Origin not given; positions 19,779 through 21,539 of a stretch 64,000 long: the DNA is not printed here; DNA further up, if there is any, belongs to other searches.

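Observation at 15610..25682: Type II PKS-like biosynthetic cluster with an active KS-alpha plus dead KS-beta pair, ACP, B12-radical-SAM and three cyclase-type genes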

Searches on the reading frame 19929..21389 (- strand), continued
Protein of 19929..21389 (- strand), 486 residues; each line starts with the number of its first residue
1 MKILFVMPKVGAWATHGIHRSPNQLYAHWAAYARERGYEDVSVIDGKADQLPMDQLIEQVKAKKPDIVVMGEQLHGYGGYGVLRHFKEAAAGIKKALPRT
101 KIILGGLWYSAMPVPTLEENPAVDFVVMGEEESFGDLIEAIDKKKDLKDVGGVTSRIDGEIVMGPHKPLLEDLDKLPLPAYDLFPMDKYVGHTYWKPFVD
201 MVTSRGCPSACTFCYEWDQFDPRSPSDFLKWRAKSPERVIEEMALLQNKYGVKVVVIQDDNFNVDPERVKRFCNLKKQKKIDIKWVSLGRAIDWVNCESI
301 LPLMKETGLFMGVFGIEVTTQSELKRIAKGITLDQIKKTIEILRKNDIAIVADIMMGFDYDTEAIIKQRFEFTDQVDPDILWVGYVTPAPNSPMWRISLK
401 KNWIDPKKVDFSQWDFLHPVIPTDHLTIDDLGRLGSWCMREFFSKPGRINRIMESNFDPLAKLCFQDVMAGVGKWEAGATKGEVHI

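Call 63: find_encoding_contigs(protein=P0242, flank=10000, max_places=2)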
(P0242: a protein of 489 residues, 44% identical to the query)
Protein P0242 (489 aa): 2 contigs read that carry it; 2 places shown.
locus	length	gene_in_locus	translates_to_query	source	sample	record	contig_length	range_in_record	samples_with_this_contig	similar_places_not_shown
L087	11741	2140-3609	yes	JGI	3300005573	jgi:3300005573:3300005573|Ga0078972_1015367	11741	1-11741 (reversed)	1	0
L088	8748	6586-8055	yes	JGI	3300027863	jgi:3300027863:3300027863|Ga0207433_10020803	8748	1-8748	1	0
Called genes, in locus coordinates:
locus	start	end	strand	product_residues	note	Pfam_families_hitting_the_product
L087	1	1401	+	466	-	?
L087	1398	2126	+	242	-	PF00398:RrnaAD (weak), PF01209:Ubie_methyltran, PF02353:CMAS, PF13489:Methyltransf_23, PF08241:Methyltransf_11, PF08242:Methyltransf_12, PF13649:Methyltransf_25, PF13847:Methyltransf_31, +2 more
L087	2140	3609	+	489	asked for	PF02310:B12-binding, PF04055:Radical_SAM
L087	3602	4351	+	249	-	PF01048:PNP_UDP_1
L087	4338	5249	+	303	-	PF01008:IF-2B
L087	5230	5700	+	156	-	PF01008:IF-2B (weak)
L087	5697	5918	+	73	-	-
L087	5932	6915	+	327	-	PF00596:Aldolase_II, PF02036:SCP2 (weak)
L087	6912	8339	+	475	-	PF00171:Aldedh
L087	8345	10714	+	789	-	PF03176:MMPL, PF02460:Patched (faint), PF03176:MMPL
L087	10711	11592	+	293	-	PF07044:DUF1329 (weak), PF17131:TP_0789-like, PF07044:DUF1329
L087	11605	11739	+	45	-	?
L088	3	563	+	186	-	?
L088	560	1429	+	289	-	PF02219:MTHFR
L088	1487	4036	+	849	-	PF18537:CODH_A_N, PF03598:CdhC, PF19436:ACS_CODH_B_C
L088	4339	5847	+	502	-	PF00501:AMP-binding, PF13193:AMP-binding_C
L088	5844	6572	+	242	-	PF00398:RrnaAD (weak), PF01209:Ubie_methyltran, PF02353:CMAS, PF13489:Methyltransf_23, PF08241:Methyltransf_11, PF08242:Methyltransf_12, PF13649:Methyltransf_25, PF13847:Methyltransf_31, +2 more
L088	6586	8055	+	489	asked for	PF02310:B12-binding, PF04055:Radical_SAM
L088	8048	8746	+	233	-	?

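Call 65: find_encoding_contigs(protein=P0244, flank=10000, max_places=3)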
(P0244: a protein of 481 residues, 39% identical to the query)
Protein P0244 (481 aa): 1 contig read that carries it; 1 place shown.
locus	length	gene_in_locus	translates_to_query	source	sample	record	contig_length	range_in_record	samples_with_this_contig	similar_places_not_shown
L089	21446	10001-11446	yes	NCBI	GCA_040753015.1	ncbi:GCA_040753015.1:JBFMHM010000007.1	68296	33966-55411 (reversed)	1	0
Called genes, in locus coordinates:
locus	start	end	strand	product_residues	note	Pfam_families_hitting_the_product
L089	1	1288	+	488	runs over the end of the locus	PF02310:B12-binding, PF04055:Radical_SAM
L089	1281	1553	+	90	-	PF11084:DUF2621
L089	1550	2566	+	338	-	PF01210:NAD_Gly3P_dh_N (faint), PF02558:ApbA, PF08546:ApbA_C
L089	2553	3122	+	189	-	-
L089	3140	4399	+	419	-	PF00109:ketoacyl-synt, PF02801:Ketoacyl-synt_C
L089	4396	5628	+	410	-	PF00109:ketoacyl-synt, PF02801:Ketoacyl-synt_C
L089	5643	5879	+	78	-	PF00550:PP-binding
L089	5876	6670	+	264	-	PF04199:Cyclase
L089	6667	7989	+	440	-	-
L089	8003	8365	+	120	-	-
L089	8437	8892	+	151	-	PF03364:Polyketide_cyc (weak)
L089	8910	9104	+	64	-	-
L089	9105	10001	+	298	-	PF04909:Amidohydro_2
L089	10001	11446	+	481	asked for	PF02310:B12-binding, PF04055:Radical_SAM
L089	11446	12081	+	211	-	PF12686:DUF3800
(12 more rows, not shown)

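Call 66: find_encoding_contigs(protein=P0248, flank=10000, max_places=2)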
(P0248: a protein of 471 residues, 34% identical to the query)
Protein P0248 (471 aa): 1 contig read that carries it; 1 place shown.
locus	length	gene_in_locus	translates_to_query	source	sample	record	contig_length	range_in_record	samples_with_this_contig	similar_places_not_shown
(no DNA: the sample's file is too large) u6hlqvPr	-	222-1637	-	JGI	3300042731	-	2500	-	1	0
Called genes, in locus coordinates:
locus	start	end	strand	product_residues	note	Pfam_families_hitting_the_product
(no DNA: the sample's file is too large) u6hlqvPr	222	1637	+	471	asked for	PF02310:B12-binding, PF04055:Radical_SAM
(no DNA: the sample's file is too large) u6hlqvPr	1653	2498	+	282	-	?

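Call 70: search_protein_families(library=ncbifam, proteins=[L081:2682-4205:+, L083:3237-4769:+, L088:4339-5847:+, L087:1398-2126:+, L083:9617-9970:+, L083:12804-13232:+, L083:6505-6978:+, L081:19010-19744:+, L087:8345-10714:+, L087:10711-11592:+], max_evalue=0.00001)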
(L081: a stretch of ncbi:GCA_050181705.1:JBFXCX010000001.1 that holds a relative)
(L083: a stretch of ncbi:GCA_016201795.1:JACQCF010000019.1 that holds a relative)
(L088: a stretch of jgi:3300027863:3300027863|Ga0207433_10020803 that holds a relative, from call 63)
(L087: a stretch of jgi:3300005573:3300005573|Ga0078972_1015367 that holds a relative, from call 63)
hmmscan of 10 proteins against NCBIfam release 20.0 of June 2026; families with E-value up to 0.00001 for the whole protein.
L081:2682-4205:+ (507 aa): 107 families (the best 25 are shown)
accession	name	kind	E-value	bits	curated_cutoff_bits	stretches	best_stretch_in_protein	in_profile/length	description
NF004837.0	PRK06187.1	subfamily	1.8e-136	455.5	476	1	2-499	9-521/531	long-chain-fatty-acid--CoA ligase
NF006182.0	PRK08316.1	subfamily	4.4e-114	381.8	663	1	3-499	13-516/523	fatty acyl-CoA synthetase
NF005307.0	PRK06839.1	equivalog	2.4e-104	349.8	748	1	3-498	4-491/496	o-succinylbenzoate--CoA ligase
NF006181.0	PRK08314.1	subfamily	1.9e-94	316.9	705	2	139-499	187-553/563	long-chain-fatty-acid--CoA ligase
NF009233.0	PRK12583.1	subfamily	4.4e-94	315.9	832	2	156-500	200-550/558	fatty acid CoA ligase family protein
NF052269.1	Staph_lig_FadD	equivalog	6.4e-94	315.1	650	1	12-497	10-490/499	long-chain-fatty-acid--CoA ligase FadD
NF005801.1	PRK07656.1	equivalog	7e-92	308.6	657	1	3-496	3-499/500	FadD3 family acyl-CoA ligase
NF004797.0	PRK06145.1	equivalog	5.6e-91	305.4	850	1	10-499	11-494/499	acyl-CoA synthetase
TIGR03098.1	ligase_PEP_1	hypoth_equivalog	2.6e-90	303.4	592.35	1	3-498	2-516/517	acyl-CoA ligase (AMP-forming), exosortase A system-associated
NF005220.0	PRK06710.1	equivalog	3e-89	299.6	1116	2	157-499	206-552/563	long-chain-fatty-acid--CoA ligase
NF005947.1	PRK08008.1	equivalog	1.6e-88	297.6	651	1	3-497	9-518/518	crotonobetaine/carnitine-CoA ligase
NF005857.1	PRK07786.1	exception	6e-88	295.6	733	1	7-497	15-509/513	fatty-acid--CoA ligase FadD5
NF005676.0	PRK07470.1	equivalog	2.8e-86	290.3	774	1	1-499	20-528/544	acyl-CoA synthetase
NF002966.0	PRK03640.1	equivalog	2.2e-85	287.1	556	1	3-499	4-479/483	o-succinylbenzoate--CoA ligase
NF005702.0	PRK07514.1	subfamily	1.7e-84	284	558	1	8-499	10-499/506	malonyl-CoA synthase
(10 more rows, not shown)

L083:3237-4769:+ (510 aa): 108 families (the best 25 are shown)
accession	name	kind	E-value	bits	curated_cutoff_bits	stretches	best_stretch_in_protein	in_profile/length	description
NF004837.0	PRK06187.1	subfamily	5.4e-138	460.5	476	1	3-503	10-525/531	long-chain-fatty-acid--CoA ligase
NF006182.0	PRK08316.1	subfamily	1.2e-110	370.5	663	1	3-501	13-518/523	fatty acyl-CoA synthetase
NF006181.0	PRK08314.1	subfamily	9.2e-100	334.5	705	2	134-500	184-554/563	long-chain-fatty-acid--CoA ligase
NF005801.1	PRK07656.1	equivalog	1.8e-97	327.1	657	1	6-497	6-500/500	FadD3 family acyl-CoA ligase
NF009233.0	PRK12583.1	subfamily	1.2e-93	314.4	832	1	7-503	24-553/558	fatty acid CoA ligase family protein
NF005307.0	PRK06839.1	equivalog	4.5e-93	312.6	748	1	16-499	17-492/496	o-succinylbenzoate--CoA ligase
NF002966.0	PRK03640.1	equivalog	1.6e-89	300.7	556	1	7-499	8-479/483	o-succinylbenzoate--CoA ligase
NF052269.1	Staph_lig_FadD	equivalog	1.9e-89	300.3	650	1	2-499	2-492/499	long-chain-fatty-acid--CoA ligase FadD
NF004822.0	PRK06178.1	equivalog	4.6e-89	299.5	782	1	6-500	42-567/571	acyl-CoA synthetase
NF005857.1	PRK07786.1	exception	3.1e-88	296.5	733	1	16-499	24-511/513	fatty-acid--CoA ligase FadD5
NF004797.0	PRK06145.1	equivalog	1.1e-87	294.5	850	1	11-499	12-494/499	acyl-CoA synthetase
NF005220.0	PRK06710.1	equivalog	1.2e-87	294.3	1116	2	158-496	207-549/563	long-chain-fatty-acid--CoA ligase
NF004808.0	PRK06155.1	equivalog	1.9e-87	293.8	722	1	5-504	25-526/542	ATP-dependent acyl-CoA ligase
NF005676.0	PRK07470.1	equivalog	3.6e-87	293.2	774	1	2-502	21-531/544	acyl-CoA synthetase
TIGR03098.1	ligase_PEP_1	hypoth_equivalog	5.6e-87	292.4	592.35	1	6-498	5-516/517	acyl-CoA ligase (AMP-forming), exosortase A system-associated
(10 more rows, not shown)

L088:4339-5847:+ (502 aa): 106 families (the best 25 are shown)
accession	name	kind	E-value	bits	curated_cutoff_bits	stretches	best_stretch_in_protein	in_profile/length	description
NF004837.0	PRK06187.1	subfamily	8.1e-132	440.2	476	1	1-499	8-520/531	long-chain-fatty-acid--CoA ligase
NF006182.0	PRK08316.1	subfamily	3e-107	359.3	663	1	3-499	13-515/523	fatty acyl-CoA synthetase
NF005307.0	PRK06839.1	equivalog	1.5e-99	333.9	748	1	7-501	8-493/496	o-succinylbenzoate--CoA ligase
NF052269.1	Staph_lig_FadD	equivalog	2e-97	326.6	650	1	6-500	5-492/499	long-chain-fatty-acid--CoA ligase FadD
NF006181.0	PRK08314.1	subfamily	5.7e-96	322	705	2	132-500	180-553/563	long-chain-fatty-acid--CoA ligase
NF005801.1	PRK07656.1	equivalog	2.5e-94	316.7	657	1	3-498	3-500/500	FadD3 family acyl-CoA ligase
NF005857.1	PRK07786.1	exception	1.5e-89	300.9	733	1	4-499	12-510/513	fatty-acid--CoA ligase FadD5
NF002966.0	PRK03640.1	equivalog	5.8e-89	298.9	556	1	3-500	4-479/483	o-succinylbenzoate--CoA ligase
NF009233.0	PRK12583.1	subfamily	3.7e-88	296.3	832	1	3-500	20-549/558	fatty acid CoA ligase family protein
NF004797.0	PRK06145.1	equivalog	8.4e-87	291.6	850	1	3-499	4-493/499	acyl-CoA synthetase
NF004822.0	PRK06178.1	equivalog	4.4e-85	286.4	782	2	137-499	190-565/571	acyl-CoA synthetase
NF005676.0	PRK07470.1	equivalog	9.5e-84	281.9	774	1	1-499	20-527/544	acyl-CoA synthetase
NF005947.1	PRK08008.1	equivalog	1.6e-82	277.8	651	1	3-497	9-517/518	crotonobetaine/carnitine-CoA ligase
TIGR03098.1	ligase_PEP_1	hypoth_equivalog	3.5e-82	276.5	592.35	1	3-498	2-515/517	acyl-CoA ligase (AMP-forming), exosortase A system-associated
NF005702.0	PRK07514.1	subfamily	5.8e-82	275.7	558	1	5-499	7-498/506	malonyl-CoA synthase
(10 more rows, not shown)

L087:1398-2126:+ (242 aa): 45 families (the best 25 are shown)
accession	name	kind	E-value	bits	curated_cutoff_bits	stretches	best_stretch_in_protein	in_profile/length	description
NF001244.0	PRK00216.1-5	equivalog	8.7e-19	67.7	216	1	48-158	49-161/236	bifunctional demethylmenaquinone methyltransferase/2-methoxy-6-polyprenyl-1,4-benzoquinol methylase UbiE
TIGR01934.1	MenG_MenH_UbiE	subfamily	2.2e-18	66.4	158.35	1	47-213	39-217/223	ubiquinone/menaquinone biosynthesis methyltransferase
TIGR02072.1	BioC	equivalog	3.1e-17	63.2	184.95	1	47-162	34-144/244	malonyl-ACP O-methyltransferase BioC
NF043040.1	corrin_prot_MT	hypoth_equivalog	3.6e-15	56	180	1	37-145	31-142/216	corrinoid protein-associated methyltransferase CpaM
TIGR01983.1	UbiG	equivalog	8.6e-15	54.6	102.95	1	45-150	47-151/228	bifunctional 2-polyprenyl-6-hydroxyphenol methylase/3-demethylubiquinol 3-O-methyltransferase UbiG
NF041537.1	ArsM_AhpD_UU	exception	2e-14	53.2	510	1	51-145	80-175/345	arsenite methyltransferase/AhpD domain selenoprotein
NF041536.1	ArsM_DUF2284_UU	exception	2.5e-14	52.5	575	1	51-147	80-177/459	arsenite methyltransferase/DUF2284 domain selenoprotein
NF008823.0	PRK11873.1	subfamily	4.8e-14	52.5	263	1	48-146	77-177/272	arsenite methyltransferase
NF001240.0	PRK00216.1-1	equivalog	8.7e-14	51.2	378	1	27-144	41-162/251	bifunctional demethylmenaquinone methyltransferase/2-methoxy-6-polyprenyl-1,4-benzoquinol methylase UbiE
NF045882.1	PLipidMtase_Leg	equivalog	1.3e-13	51.2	390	1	38-146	33-139/207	phospholipid N-methyltransferase PmtA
NF045667.1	MTase_DVU1556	equivalog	2.9e-13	49.8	155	1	41-199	15-160/213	DVU_1556 family methyltransferase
NF047649.1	MTase_UXPK_star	exception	4.3e-12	45.7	460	1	51-146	81-177/283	methyltransferase/UXPK-star double selenoprotein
NF001242.0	PRK00216.1-3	equivalog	4.6e-11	42.6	351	1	24-145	44-170/258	bifunctional demethylmenaquinone methyltransferase/2-methoxy-6-polyprenyl-1,4-benzoquinol methylase UbiE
TIGR02021.1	BchM-ChlM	equivalog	8.1e-11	41.7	158.9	1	50-168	57-167/218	magnesium protoporphyrin IX methyltransferase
TIGR03534.1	RF_mod_PrmC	equivalog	1.4e-10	41.1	199.1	1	36-121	76-162/253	peptide chain release factor N(5)-glutamine methyltransferase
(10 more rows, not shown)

L083:9617-9970:+ (117 aa): 0 families

L083:12804-13232:+ (142 aa): 0 families

L083:6505-6978:+ (157 aa): 4 families
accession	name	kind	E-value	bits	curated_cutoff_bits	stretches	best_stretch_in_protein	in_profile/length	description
NF004326.0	PRK05720.1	subfamily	5.5e-11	41.8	271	1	30-146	192-320/358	s-methyl-5-thioribose-1-phosphate isomerase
TIGR00524.1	eIF-2B_rel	subfamily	1.2e-09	37.7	185.85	1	28-109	151-233/303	S-methyl-5-thioribose-1-phosphate isomerase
TIGR00512.1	salvage_mtnA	equivalog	3.8e-08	32.7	279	1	29-110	184-266/335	S-methyl-5-thioribose-1-phosphate isomerase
NF004700.0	PRK06036.1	equivalog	3e-07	29.8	528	1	31-110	183-262/339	S-methyl-5-thioribose-1-phosphate isomerase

L081:19010-19744:+ (244 aa): 5 families
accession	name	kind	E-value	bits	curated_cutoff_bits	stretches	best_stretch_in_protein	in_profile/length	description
TIGR01983.1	UbiG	equivalog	3.2e-11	43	102.95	1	97-196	46-150/228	bifunctional 2-polyprenyl-6-hydroxyphenol methylase/3-demethylubiquinol 3-O-methyltransferase UbiG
TIGR02021.1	BchM-ChlM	equivalog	6.6e-09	35.5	158.9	1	100-185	54-143/218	magnesium protoporphyrin IX methyltransferase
TIGR02072.1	BioC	equivalog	1.1e-08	35.1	184.95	1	86-200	21-135/244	malonyl-ACP O-methyltransferase BioC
NF008264.0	PRK11036.1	equivalog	1e-07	31.7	366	1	102-195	46-145/261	tRNA uridine 5-oxyacetic acid(34) methyltransferase CmoM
NF043040.1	corrin_prot_MT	hypoth_equivalog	3.5e-07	29.9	180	1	101-200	42-150/216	corrinoid protein-associated methyltransferase CpaM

L087:8345-10714:+ (789 aa): 4 families
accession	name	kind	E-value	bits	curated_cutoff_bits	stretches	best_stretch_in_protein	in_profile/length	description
TIGR00921.1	2A067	subfamily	3.9e-59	200.4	351.9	1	18-764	4-731/733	hydrophobe/amphiphile efflux-3 (HAE3) family transporter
TIGR00833.1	actII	subfamily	2.4e-38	132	874.7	2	151-497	100-452/910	MMPL family RND transporter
TIGR03480.1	HpnN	hypoth_equivalog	1.6e-19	69.5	751.85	2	219-427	269-467/862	hopanoid biosynthesis associated RND transporter like protein HpnN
TIGR00916.1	2A0604s01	subfamily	9.4e-06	25.4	148.6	0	609-729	86-203/231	SecD/SecF family protein translocase subunit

L087:10711-11592:+ (293 aa): 0 families

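Call 78: find_related_loci(query=P0243, collection=metagenome_contigs, flank=10000)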
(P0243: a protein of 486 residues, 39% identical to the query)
Query P0243 (486 aa) in metagenome_contigs; peptide patterns used: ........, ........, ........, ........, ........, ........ (x = any residue, [..] = any of these).
68 stretches matched a pattern; 35 encode a relative of the query (tblastn E <= 1e-3); 35 distinct loci.
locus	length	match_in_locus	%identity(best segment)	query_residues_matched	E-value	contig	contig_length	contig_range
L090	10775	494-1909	52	1-468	9e-168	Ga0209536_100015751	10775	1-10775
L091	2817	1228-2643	53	1-468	7e-177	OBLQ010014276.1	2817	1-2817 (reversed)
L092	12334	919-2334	53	1-468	4e-166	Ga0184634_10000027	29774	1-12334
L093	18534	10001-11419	53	1-468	2e-165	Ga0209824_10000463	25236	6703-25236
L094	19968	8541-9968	52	1-472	3e-165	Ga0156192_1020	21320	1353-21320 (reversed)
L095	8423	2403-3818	53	1-468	2e-165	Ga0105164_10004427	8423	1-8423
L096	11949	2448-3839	53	1-460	8e-165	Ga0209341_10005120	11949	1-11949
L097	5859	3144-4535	53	1-460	4e-166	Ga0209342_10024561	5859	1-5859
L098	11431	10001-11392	53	1-460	1e-164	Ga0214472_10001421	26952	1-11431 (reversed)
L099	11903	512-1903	53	1-460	7e-164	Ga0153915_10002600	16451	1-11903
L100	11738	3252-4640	53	1-459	8e-164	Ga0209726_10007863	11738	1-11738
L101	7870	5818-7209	53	1-460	7e-164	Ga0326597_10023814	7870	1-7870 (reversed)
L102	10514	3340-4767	52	1-476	4e-163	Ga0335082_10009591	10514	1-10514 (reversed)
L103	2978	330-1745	51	1-468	5e-172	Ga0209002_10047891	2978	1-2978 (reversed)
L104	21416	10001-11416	53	1-468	3e-161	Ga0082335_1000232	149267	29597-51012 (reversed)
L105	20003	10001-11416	52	1-468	2e-161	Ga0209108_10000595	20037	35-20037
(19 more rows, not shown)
